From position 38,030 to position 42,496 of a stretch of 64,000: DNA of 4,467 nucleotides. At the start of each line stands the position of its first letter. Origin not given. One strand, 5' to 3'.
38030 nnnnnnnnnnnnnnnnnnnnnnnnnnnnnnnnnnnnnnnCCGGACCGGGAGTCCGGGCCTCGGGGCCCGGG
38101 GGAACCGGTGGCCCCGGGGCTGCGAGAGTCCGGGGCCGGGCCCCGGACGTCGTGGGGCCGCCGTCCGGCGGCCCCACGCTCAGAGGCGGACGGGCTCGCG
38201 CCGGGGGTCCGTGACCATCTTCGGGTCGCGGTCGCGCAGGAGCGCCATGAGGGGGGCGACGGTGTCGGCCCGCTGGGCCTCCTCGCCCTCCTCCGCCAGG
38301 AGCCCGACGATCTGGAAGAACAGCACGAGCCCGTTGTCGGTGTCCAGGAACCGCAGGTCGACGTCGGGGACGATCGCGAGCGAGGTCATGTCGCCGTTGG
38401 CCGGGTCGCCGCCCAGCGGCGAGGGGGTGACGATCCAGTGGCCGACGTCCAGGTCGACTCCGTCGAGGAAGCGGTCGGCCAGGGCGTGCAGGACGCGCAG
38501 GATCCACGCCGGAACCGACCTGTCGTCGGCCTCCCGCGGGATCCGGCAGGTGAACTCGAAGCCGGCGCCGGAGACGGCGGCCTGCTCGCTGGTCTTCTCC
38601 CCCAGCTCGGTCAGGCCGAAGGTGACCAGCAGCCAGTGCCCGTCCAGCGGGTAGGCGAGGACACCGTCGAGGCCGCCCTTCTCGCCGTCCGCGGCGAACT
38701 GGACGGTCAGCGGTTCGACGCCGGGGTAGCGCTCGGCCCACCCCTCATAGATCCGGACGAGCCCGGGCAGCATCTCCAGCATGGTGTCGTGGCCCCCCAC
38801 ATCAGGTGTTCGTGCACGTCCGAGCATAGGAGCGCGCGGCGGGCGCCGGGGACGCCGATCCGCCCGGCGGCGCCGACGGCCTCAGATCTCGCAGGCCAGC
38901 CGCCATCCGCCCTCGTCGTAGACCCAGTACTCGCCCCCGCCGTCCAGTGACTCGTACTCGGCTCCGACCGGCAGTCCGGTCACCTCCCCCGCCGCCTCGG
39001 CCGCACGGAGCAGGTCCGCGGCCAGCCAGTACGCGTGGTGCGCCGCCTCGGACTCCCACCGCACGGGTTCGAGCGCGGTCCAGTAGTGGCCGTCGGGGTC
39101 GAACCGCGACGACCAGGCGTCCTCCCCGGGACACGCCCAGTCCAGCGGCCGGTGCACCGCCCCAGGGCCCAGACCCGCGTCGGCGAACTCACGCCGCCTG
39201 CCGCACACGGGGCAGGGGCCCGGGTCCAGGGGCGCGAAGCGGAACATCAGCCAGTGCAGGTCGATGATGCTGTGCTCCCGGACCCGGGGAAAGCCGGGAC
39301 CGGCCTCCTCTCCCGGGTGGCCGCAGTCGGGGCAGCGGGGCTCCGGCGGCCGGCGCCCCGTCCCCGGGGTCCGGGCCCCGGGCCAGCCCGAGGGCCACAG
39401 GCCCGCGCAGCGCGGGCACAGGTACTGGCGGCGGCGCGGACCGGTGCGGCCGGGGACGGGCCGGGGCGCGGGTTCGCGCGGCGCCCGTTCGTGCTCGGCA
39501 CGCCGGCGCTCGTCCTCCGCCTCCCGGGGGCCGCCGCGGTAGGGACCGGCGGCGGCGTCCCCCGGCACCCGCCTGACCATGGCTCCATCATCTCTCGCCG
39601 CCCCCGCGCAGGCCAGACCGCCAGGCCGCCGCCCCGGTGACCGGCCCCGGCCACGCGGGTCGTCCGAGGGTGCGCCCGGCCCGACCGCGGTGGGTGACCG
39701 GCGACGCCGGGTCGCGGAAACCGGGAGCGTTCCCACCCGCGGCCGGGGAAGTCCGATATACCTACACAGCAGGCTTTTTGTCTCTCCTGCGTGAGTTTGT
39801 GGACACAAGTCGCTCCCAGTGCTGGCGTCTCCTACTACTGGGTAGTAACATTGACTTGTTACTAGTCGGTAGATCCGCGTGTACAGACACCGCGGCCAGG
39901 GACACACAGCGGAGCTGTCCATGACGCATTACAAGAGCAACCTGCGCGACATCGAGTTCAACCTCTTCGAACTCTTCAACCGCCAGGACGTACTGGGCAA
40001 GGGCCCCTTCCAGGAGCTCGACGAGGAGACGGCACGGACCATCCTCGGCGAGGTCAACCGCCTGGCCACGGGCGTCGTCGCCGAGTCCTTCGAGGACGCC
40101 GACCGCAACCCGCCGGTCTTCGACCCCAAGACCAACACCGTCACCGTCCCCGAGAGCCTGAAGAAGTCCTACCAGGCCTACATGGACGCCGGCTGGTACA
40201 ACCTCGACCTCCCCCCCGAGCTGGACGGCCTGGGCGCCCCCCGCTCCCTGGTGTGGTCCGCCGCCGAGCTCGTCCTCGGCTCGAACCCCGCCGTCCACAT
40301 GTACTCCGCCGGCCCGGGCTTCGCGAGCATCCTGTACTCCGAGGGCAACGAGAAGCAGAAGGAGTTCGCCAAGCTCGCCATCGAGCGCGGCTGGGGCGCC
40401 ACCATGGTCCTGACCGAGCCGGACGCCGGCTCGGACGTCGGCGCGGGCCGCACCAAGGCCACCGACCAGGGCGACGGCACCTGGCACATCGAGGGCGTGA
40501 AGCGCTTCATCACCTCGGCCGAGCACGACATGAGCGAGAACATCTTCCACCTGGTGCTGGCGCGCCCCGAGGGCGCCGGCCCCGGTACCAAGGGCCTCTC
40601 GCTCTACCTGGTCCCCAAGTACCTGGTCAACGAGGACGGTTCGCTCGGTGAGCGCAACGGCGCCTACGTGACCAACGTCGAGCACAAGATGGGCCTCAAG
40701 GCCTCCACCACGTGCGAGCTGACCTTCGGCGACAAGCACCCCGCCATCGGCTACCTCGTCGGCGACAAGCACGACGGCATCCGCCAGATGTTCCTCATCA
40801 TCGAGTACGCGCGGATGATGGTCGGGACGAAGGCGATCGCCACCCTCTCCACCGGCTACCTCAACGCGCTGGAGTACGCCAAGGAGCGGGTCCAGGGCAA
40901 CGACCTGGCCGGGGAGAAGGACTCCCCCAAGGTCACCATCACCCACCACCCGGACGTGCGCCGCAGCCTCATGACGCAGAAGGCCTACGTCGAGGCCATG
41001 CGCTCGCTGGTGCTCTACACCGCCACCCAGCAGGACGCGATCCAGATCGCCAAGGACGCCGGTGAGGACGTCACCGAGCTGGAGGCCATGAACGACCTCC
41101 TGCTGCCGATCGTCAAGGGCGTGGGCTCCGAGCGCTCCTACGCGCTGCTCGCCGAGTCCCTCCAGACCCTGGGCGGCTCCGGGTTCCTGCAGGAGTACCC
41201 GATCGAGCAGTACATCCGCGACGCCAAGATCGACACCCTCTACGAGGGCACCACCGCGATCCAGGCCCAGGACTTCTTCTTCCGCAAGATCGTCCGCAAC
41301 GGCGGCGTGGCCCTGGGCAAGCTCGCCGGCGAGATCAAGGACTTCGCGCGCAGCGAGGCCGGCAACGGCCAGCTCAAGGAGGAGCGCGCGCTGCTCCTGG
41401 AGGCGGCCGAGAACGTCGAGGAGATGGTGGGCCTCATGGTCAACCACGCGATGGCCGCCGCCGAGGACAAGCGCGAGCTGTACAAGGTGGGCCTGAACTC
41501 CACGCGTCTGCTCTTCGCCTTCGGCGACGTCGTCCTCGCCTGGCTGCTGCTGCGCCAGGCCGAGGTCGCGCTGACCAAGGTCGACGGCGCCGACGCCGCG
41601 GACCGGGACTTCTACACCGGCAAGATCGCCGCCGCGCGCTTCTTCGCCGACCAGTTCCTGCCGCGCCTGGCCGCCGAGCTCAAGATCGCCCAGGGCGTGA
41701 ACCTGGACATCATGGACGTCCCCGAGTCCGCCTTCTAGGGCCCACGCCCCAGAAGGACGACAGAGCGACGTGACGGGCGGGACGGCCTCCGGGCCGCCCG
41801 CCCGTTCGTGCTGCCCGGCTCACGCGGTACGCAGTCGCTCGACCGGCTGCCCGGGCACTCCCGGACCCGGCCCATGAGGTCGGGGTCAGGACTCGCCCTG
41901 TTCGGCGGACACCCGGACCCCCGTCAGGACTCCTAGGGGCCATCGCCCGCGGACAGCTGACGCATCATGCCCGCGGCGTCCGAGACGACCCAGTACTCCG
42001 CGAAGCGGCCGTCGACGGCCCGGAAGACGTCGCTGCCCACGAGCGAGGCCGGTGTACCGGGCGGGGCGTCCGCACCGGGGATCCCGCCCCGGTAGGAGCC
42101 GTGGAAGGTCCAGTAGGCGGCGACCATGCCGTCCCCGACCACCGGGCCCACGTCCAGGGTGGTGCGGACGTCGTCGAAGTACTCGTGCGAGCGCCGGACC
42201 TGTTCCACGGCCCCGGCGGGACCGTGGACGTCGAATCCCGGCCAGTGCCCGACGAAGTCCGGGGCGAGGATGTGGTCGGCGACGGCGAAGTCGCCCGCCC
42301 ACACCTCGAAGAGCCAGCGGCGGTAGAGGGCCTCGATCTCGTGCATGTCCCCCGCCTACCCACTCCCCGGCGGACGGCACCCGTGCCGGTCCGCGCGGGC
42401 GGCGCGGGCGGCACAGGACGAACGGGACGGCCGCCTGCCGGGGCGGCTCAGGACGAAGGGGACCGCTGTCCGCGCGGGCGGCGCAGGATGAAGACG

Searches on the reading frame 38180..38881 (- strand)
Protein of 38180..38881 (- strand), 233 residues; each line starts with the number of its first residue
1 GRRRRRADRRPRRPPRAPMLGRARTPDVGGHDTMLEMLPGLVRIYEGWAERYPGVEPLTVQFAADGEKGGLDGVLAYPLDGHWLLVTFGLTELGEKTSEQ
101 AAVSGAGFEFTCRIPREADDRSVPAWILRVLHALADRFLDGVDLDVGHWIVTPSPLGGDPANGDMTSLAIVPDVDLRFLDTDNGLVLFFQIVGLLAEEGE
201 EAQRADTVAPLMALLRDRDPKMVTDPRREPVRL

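Call 79: search_protein_families(library=pfam, proteins=[window:38180-38881:-], max_evalue=0.00001)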
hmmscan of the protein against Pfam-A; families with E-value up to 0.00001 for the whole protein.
window:38180-38881:- (233 aa): 1 family
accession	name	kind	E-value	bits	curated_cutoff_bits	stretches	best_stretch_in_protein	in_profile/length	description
PF05076.18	SUFU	-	4.5e-28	98.7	25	1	79-229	15-172/172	Suppressor of fused protein (SUFU)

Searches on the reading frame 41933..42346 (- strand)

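Call 45: search_protein_families(library=pfam, proteins=[window:41933-42346:-], max_evalue=0.001)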
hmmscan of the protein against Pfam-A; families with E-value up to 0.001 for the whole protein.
window:41933-42346:- (137 aa): 3 families
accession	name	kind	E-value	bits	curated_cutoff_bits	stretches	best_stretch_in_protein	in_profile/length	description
PF07366.18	SnoaL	-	4e-17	62.7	28.4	1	9-131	4-126/126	SnoaL-like polyketide cyclase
PF12680.13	SnoaL_2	-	8.5e-13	49.2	27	1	9-118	2-102/102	SnoaL-like domain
PF14534.12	DUF4440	-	0.0001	23.2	25.2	1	4-87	1-85/107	Domain of unknown function (DUF4440)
